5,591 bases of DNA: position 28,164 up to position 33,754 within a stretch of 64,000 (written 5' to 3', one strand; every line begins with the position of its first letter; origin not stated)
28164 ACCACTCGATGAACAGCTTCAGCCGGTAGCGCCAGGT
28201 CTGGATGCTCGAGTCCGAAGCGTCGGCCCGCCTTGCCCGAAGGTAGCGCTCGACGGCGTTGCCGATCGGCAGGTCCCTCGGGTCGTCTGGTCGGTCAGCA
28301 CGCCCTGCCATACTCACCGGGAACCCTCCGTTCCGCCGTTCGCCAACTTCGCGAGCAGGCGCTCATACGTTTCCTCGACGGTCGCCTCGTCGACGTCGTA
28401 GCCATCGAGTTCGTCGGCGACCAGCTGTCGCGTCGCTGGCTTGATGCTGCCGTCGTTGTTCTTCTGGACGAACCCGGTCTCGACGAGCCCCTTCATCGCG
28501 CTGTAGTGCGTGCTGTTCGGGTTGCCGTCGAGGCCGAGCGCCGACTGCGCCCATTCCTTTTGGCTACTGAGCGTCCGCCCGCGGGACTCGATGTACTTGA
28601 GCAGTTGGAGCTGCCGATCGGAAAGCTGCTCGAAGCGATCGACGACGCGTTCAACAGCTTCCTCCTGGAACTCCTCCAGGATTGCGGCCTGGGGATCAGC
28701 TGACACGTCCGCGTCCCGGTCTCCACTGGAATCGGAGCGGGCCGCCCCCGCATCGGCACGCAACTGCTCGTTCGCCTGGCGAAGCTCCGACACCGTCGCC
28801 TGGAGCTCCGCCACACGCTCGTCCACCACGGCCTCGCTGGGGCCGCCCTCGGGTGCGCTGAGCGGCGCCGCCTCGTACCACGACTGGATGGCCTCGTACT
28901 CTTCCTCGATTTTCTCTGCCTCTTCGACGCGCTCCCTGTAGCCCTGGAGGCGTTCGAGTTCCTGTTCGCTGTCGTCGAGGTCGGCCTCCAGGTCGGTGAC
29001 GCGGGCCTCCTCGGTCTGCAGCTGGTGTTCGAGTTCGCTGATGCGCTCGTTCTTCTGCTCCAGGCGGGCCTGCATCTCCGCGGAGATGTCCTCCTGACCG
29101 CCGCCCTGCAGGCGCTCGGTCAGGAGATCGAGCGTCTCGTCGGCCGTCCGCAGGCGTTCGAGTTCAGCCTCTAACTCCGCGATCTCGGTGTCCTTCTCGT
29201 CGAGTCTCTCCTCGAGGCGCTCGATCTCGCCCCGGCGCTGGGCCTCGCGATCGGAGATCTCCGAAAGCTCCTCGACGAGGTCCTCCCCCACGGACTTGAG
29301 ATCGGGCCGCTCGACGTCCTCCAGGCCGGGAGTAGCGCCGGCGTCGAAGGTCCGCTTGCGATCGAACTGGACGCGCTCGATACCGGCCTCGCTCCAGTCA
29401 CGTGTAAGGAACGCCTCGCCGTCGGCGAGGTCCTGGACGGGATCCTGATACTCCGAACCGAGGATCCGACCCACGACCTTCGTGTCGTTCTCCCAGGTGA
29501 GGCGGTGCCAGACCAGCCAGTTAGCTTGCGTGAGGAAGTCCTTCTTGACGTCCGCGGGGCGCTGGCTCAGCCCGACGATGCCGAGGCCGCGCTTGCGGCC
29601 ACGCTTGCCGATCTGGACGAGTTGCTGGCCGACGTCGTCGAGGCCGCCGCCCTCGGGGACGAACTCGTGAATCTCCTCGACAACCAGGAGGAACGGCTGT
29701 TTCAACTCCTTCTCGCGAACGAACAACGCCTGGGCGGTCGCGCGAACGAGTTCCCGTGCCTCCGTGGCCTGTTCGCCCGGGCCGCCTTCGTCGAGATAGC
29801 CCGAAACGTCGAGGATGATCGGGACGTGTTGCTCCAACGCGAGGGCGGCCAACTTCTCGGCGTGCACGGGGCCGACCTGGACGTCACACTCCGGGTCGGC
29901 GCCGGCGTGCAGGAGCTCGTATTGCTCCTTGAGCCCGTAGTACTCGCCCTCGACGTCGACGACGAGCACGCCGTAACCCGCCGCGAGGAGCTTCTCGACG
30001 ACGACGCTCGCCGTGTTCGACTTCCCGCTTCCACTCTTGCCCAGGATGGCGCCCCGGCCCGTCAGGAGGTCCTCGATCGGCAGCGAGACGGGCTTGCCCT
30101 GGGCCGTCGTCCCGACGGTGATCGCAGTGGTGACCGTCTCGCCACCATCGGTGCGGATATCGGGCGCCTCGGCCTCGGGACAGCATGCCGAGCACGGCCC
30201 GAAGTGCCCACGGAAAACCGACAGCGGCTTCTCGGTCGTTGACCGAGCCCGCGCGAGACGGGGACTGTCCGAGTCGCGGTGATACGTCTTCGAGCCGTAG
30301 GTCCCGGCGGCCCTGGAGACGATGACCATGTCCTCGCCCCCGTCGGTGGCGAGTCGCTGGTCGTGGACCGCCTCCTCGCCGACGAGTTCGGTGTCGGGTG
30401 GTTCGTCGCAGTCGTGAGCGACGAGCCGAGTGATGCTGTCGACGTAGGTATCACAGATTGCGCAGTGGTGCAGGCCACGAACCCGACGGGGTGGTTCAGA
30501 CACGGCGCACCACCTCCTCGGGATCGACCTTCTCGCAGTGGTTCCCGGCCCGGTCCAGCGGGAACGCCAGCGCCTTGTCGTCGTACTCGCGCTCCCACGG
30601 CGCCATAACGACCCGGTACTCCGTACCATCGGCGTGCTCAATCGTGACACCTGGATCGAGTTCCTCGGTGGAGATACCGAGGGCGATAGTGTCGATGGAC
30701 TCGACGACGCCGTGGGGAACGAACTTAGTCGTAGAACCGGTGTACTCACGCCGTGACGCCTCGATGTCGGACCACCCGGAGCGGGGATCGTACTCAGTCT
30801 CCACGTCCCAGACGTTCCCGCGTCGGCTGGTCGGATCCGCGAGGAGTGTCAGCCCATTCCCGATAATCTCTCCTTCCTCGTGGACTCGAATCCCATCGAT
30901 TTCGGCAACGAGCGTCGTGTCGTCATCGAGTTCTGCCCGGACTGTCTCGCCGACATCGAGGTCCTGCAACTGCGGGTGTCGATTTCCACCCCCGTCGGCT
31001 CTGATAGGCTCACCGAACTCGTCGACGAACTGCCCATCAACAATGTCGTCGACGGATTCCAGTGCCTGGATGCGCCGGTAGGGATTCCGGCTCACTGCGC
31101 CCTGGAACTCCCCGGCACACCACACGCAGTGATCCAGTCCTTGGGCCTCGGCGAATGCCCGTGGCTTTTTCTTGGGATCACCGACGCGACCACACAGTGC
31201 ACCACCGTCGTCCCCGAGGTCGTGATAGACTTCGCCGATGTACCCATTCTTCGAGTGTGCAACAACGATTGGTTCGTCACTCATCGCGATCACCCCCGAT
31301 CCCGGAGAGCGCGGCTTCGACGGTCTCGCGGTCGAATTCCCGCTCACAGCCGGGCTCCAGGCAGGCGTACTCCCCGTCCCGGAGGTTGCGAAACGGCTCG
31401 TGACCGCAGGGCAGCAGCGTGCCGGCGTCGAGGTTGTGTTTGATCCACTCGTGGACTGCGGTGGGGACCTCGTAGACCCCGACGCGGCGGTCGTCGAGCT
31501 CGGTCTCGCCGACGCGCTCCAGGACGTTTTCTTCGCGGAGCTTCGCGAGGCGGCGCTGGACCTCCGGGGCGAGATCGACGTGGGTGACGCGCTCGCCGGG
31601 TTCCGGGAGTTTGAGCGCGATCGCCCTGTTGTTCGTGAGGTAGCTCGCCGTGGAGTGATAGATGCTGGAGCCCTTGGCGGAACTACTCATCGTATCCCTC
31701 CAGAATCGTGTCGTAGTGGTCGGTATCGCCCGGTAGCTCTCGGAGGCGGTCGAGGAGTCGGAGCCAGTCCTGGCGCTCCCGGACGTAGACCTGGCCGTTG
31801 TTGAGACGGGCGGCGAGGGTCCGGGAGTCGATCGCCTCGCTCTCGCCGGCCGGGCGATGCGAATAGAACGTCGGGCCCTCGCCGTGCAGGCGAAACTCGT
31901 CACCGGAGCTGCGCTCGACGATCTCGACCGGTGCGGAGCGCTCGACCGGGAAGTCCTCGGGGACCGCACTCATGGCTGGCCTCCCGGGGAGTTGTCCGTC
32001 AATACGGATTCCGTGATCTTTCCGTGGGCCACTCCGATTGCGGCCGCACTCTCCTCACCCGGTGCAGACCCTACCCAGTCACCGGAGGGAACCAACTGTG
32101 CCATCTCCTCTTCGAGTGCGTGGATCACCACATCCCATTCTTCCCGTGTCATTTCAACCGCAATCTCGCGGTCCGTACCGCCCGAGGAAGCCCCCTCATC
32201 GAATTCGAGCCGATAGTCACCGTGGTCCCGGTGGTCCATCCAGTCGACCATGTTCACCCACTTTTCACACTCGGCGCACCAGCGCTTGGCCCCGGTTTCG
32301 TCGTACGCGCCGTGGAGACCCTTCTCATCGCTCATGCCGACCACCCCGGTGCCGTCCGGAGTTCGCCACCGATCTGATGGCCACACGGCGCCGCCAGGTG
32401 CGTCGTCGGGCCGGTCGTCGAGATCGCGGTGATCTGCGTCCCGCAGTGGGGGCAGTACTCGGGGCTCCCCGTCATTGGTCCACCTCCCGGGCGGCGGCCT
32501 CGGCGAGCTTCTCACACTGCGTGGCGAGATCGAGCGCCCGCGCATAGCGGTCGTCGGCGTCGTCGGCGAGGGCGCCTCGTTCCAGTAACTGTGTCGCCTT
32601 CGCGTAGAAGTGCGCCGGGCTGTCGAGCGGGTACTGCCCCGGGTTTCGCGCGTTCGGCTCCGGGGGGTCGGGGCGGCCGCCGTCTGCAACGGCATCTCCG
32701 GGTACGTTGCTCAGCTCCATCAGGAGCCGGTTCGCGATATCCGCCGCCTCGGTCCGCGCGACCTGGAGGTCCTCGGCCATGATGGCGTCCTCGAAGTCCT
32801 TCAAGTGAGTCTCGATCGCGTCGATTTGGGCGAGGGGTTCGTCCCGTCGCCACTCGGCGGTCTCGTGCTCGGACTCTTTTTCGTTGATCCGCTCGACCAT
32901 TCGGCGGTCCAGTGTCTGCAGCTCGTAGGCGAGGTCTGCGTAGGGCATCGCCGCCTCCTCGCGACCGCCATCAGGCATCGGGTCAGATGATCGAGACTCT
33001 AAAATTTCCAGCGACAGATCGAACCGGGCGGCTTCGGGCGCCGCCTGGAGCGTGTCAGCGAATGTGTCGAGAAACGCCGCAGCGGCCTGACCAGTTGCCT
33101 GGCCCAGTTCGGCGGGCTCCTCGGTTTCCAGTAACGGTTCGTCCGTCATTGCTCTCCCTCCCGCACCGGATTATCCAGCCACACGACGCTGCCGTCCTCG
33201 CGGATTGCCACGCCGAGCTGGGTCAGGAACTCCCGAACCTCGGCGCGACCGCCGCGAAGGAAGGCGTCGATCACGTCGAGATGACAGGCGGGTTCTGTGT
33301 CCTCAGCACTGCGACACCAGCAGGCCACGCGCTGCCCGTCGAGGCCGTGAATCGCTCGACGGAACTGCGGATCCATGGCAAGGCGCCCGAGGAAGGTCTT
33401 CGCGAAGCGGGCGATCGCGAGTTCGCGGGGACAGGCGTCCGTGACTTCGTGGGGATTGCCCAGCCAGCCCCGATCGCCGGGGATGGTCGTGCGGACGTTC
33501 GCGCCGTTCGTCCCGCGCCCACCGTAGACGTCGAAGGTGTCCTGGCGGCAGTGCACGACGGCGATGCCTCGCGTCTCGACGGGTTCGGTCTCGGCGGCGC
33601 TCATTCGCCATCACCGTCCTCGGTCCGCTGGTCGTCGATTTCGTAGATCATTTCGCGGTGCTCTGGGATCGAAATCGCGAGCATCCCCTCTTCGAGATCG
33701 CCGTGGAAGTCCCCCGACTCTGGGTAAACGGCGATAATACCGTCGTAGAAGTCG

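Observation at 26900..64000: Integrated element of more than 37 kb carrying three distinct FtsK/HerA-superfamily ATPases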

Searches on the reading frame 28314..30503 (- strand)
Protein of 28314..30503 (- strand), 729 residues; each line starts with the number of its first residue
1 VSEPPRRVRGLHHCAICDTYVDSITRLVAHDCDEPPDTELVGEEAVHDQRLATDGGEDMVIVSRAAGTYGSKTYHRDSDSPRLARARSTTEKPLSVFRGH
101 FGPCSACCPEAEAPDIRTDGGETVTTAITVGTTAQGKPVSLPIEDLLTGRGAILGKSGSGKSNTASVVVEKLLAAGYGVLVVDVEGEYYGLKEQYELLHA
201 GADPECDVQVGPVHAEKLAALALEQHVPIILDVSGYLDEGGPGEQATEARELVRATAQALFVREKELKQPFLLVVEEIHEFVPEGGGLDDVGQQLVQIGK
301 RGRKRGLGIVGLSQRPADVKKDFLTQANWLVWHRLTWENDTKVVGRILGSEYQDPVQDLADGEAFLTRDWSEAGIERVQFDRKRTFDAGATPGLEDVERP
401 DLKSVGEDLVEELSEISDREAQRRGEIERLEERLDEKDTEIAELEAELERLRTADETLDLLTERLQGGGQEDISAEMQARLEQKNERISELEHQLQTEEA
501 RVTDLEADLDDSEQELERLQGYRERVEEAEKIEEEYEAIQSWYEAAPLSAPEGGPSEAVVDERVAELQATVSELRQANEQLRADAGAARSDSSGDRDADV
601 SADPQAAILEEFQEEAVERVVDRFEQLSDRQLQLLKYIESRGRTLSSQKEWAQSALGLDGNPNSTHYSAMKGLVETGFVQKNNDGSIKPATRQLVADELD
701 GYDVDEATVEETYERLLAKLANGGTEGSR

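Call 6: search_protein_families(library=pfam, proteins=[window:28314-30503:-], max_evalue=0.01)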
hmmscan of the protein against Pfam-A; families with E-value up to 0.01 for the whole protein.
window:28314-30503:- (729 aa): 7 families
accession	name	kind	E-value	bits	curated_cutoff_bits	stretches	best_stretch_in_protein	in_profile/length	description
PF01935.23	DUF87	-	5.1e-14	53.3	23.2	1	130-196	3-77/220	Helicase HerA, central domain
PF05872.18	HerA_C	-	5.3e-05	22.5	22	1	148-193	21-66/502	Helicase HerA-like C-terminal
PF13191.12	AAA_16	-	9.5e-05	23.4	32.6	1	153-295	29-151/167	AAA ATPase domain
PF19044.6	P-loop_TraG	-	0.00026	20.2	25.8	1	135-196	9-77/413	TraG P-loop domain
PF16808.10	PKcGMP_CC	-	0.00039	20.4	35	0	481-498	3-20/35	Coiled-coil N-terminus of cGMP-dependent protein kinase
PF05531.17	NPV_P10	-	0.0065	17.4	29.8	0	487-523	12-48/75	Nucleopolyhedrovirus P10 protein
PF01656.29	CbiA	-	0.0096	16.3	25.4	0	155-222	6-54/125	CobQ/CobB/MinD/ParA nucleotide binding domain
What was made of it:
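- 28314..30503 (-): ATPase1: HerA-like (DUF87) ATPase with a long coiled coil; overlaps the integrase start. DUF87 at 5e-14 (call 6).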

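Call 56: search_protein_families(library=padloc, proteins=[window:28314-30503:-], max_evalue=0.01)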
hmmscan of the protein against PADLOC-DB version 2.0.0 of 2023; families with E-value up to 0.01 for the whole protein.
window:28314-30503:- (729 aa): 25 families
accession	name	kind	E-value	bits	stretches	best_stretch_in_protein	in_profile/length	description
PDLC04105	HerA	-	4e-24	83.1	2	258-364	407-520/576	-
PDLC04103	HerA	-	2.8e-19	66.9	2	262-364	431-541/579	-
PDLC04106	HerA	-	3.9e-19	66.6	2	264-382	505-630/667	-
PDLC04102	HerA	-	2.9e-17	60.2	2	116-189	141-223/654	-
PDLC02185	HerA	-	1.4e-16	58.3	2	257-346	433-525/585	-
PDLC04100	HerA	-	3.3e-16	57.1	2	256-345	426-518/580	-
PDLC04140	mad8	-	2.7e-15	54.7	1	147-368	26-288/314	mads_8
PDLC04104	HerA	-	1.5e-13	48.2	1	259-354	209-308/379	-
PDLC04098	HerA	-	1.3e-12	45.1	1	266-348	523-612/686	-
PDLC01055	HerA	-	6.4e-12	43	2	246-346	393-490/532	Type III coevolved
PDLC04097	HerA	-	2.7e-11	40.8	2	126-178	137-190/618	-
PDLC02188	HerA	-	3.2e-11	40.8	1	268-366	426-529/578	-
PDLC03865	LmuB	-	1.5e-10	38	1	411-652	558-785/1007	-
PDLC00551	JetC2|JetC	-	1e-05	21.6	1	418-650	734-956/1365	DUF3584 domain; MukB-like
PDLC03868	LmuB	-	0.00014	18.3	1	419-641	246-464/1035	-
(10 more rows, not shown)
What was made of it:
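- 28314..30503 (-): PADLOC HerA at 4e-24, with coiled-coil hits over residues 411-652 (call 56).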

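Call 60: search_dna_similar(query=window:28314-30503:-, collection=plasmids, mode=protein, max_rows=15)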
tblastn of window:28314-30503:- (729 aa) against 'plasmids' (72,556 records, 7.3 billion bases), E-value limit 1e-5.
Records with a match: 37; places in all: 39; records where one place covers at least 80% of the query: 0.
Best place of each record, by identity: 60-80% 17; <60% 20.
By first word of the organism name: Mycolicibacterium 6; Mycobacterium 5; Natronorubrum 4; Haloterrigena 4; Haladaptatus 2; Natrinema 1; Halopiger 1; Halobaculum 1; Halomicrococcus 1; Halomontanus 1; and 11 more.
By predicted mobility (MOB-suite, as given by PLSDB): non-mobilizable 34; mobilizable 3.
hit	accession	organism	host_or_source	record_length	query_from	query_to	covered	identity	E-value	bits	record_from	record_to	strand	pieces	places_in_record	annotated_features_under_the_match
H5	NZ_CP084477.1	Natrinema sp. DC36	cell culture,sediment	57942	139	520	52%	63.4%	8e-113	383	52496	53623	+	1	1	DUF87 domain-containing protein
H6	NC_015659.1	Halopiger xanaduensis SH-6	sediment of Lake Shangmatala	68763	140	516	52%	61.0%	1e-114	388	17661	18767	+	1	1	DUF87 domain-containing protein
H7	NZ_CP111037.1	Haladaptatus caseinilyticus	cell culture,sediment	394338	139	520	52%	58.4%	2e-109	373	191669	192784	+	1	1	DUF87 domain-containing protein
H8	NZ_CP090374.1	Halobaculum sp. CBA1158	solar salt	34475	139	516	52%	57.8%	3e-100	346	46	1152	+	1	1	DUF87 domain-containing protein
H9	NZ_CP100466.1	Halomicrococcus gelatinilyticus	cell culture,sediment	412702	138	497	49%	57.8%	3e-112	381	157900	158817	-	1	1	DUF87 domain-containing protein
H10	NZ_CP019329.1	Natronorubrum daqingense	-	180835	141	420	38%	71.8%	5e-113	383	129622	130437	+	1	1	DUF87 domain-containing protein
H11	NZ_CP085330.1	Haladaptatus salinisoli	cell culture,saline soil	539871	139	497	49%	56.0%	5e-110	375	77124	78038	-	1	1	DUF87 domain-containing protein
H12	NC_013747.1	Haloterrigena turkmenica DSM 5511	-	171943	91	419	45%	60.4%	3e-108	370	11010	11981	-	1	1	DUF87 domain-containing protein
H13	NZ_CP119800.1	Halomontanus rarus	cell culture,sediment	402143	139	422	39%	67.6%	5e-110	375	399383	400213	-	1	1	DUF87 domain-containing protein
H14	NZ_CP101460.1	Natrononativus amylolyticus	cell culture,sediment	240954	139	422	39%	67.3%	9e-110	374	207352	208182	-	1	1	DUF87 domain-containing protein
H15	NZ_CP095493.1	Halosolutus gelatinilyticus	cell culture,saline soil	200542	141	420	38%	67.5%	6e-109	372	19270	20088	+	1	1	DUF87 domain-containing protein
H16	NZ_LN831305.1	Halobacterium hubeiense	-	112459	140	420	39%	66.5%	7e-107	365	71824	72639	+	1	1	DUF87 domain-containing protein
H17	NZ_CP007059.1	Halostagnicola larsenii XH-48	-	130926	139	420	39%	66.3%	5e-110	375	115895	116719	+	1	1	DUF87 domain-containing protein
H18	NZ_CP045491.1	Natronorubrum aibiense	single cell,Xinjiang Aibi Salt Lake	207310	139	420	39%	66.3%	4e-109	372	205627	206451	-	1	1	DUF87 domain-containing protein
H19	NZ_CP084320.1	Haloterrigena alkaliphila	Salt lake,Salt lake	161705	141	420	38%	66.4%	2e-107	367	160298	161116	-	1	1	DUF87 domain-containing protein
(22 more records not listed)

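Call 62: get_annotated_region(hit=H6, flank=9000)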
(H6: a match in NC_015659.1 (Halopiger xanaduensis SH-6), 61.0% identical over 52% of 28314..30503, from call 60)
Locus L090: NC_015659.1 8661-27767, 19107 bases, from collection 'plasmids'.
description: Halopiger xanaduensis SH-6 plasmid pHALXA03, complete sequence
organism: Halopiger xanaduensis SH-6 (NCBI taxid 797210)
taxonomy: Archaea; Euryarchaeota; Halobacteria; Halobacteriales; Natrialbaceae; Halopiger; Halopiger xanaduensis; Halopiger xanaduensis SH-6
host: -; source: sediment of Lake Shangmatala; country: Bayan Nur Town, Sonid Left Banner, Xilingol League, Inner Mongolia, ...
typing (MOB-suite, as given by PLSDB): non-mobilizable
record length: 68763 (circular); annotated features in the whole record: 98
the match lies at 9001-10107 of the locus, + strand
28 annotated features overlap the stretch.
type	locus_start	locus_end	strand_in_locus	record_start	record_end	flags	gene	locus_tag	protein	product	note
CDS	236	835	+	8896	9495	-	-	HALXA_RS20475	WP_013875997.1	hypothetical protein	-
CDS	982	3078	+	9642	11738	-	-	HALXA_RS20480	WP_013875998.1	minichromosome maintenance protein MCM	-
CDS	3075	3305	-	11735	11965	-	-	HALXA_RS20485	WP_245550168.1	helix-turn-helix domain-containing protein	GO:0006355 - regulation of DNA-templated transcription [Evidence IEA]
CDS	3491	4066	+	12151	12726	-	-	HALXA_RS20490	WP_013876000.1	hypothetical protein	-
CDS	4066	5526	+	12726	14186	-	-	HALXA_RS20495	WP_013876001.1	hypothetical protein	-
CDS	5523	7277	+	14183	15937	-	-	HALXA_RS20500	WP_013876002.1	DNA cytosine methyltransferase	-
CDS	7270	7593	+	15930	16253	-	-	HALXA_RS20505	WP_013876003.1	helix-turn-helix domain-containing protein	GO:0006355 - regulation of DNA-templated transcription [Evidence IEA]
CDS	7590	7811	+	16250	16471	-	-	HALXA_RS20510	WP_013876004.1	hypothetical protein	-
CDS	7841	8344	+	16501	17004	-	-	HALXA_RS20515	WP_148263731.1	hypothetical protein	-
CDS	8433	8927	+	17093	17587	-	-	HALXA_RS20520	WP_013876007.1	hypothetical protein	-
CDS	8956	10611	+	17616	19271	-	-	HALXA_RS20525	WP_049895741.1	DUF87 domain-containing protein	-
CDS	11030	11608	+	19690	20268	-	-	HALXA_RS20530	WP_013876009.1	hypothetical protein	-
CDS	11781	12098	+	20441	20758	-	-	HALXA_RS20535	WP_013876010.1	helix-turn-helix transcriptional regulator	-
CDS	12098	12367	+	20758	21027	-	-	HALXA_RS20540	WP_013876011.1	hypothetical protein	-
CDS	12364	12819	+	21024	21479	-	-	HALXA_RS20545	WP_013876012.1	hypothetical protein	-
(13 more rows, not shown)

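Call 78: search_protein_families(library=phrogs, proteins=[window:28314-30503:-], max_evalue=0.001)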
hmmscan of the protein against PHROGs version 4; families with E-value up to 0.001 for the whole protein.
window:28314-30503:- (729 aa): 3 families
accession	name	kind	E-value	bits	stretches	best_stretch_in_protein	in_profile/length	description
phrog_2666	-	head and packaging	8.7e-21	75.2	1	148-351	321-500/555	terminase large subunit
phrog_7035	-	unknown function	5.7e-18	65.7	2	256-352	478-575/969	-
phrog_5156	-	unknown function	8e-06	25.2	0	135-187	396-450/824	-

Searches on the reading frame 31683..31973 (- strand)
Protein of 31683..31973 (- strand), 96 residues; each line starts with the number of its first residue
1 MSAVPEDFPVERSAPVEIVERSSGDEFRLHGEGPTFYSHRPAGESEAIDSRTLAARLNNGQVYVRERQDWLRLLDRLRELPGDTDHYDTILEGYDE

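Call 78: search_protein_families(library=phrogs, proteins=[window:31683-31973:-], max_evalue=0.001)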
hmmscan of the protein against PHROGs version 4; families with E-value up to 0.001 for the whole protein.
window:31683-31973:- (96 aa): 0 families

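Call 79: search_protein_families(library=pfam, proteins=[window:31683-31973:-], max_evalue=0.01)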
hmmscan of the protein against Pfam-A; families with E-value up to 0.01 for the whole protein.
window:31683-31973:- (96 aa): 0 families

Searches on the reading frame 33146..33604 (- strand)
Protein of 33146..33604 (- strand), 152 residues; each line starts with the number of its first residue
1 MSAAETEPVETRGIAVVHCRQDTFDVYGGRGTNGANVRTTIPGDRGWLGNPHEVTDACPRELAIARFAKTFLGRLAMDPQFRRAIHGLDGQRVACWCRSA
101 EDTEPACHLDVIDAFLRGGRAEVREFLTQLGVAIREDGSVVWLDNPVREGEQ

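Call 6: search_protein_families(library=pfam, proteins=[window:33146-33604:-], max_evalue=0.01)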
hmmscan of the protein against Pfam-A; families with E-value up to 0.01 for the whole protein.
window:33146-33604:- (152 aa): 1 family
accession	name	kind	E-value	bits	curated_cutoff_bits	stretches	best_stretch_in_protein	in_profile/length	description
PF14216.11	DUF4326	-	1e-12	48.9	25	1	17-112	4-80/82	Domain of unknown function (DUF4326)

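Call 78: search_protein_families(library=phrogs, proteins=[window:33146-33604:-], max_evalue=0.001)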
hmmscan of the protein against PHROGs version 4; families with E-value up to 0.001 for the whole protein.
window:33146-33604:- (152 aa): 1 family
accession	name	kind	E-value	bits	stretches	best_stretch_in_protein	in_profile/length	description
phrog_464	-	unknown function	4.2e-18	67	1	15-123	193-292/322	unknown function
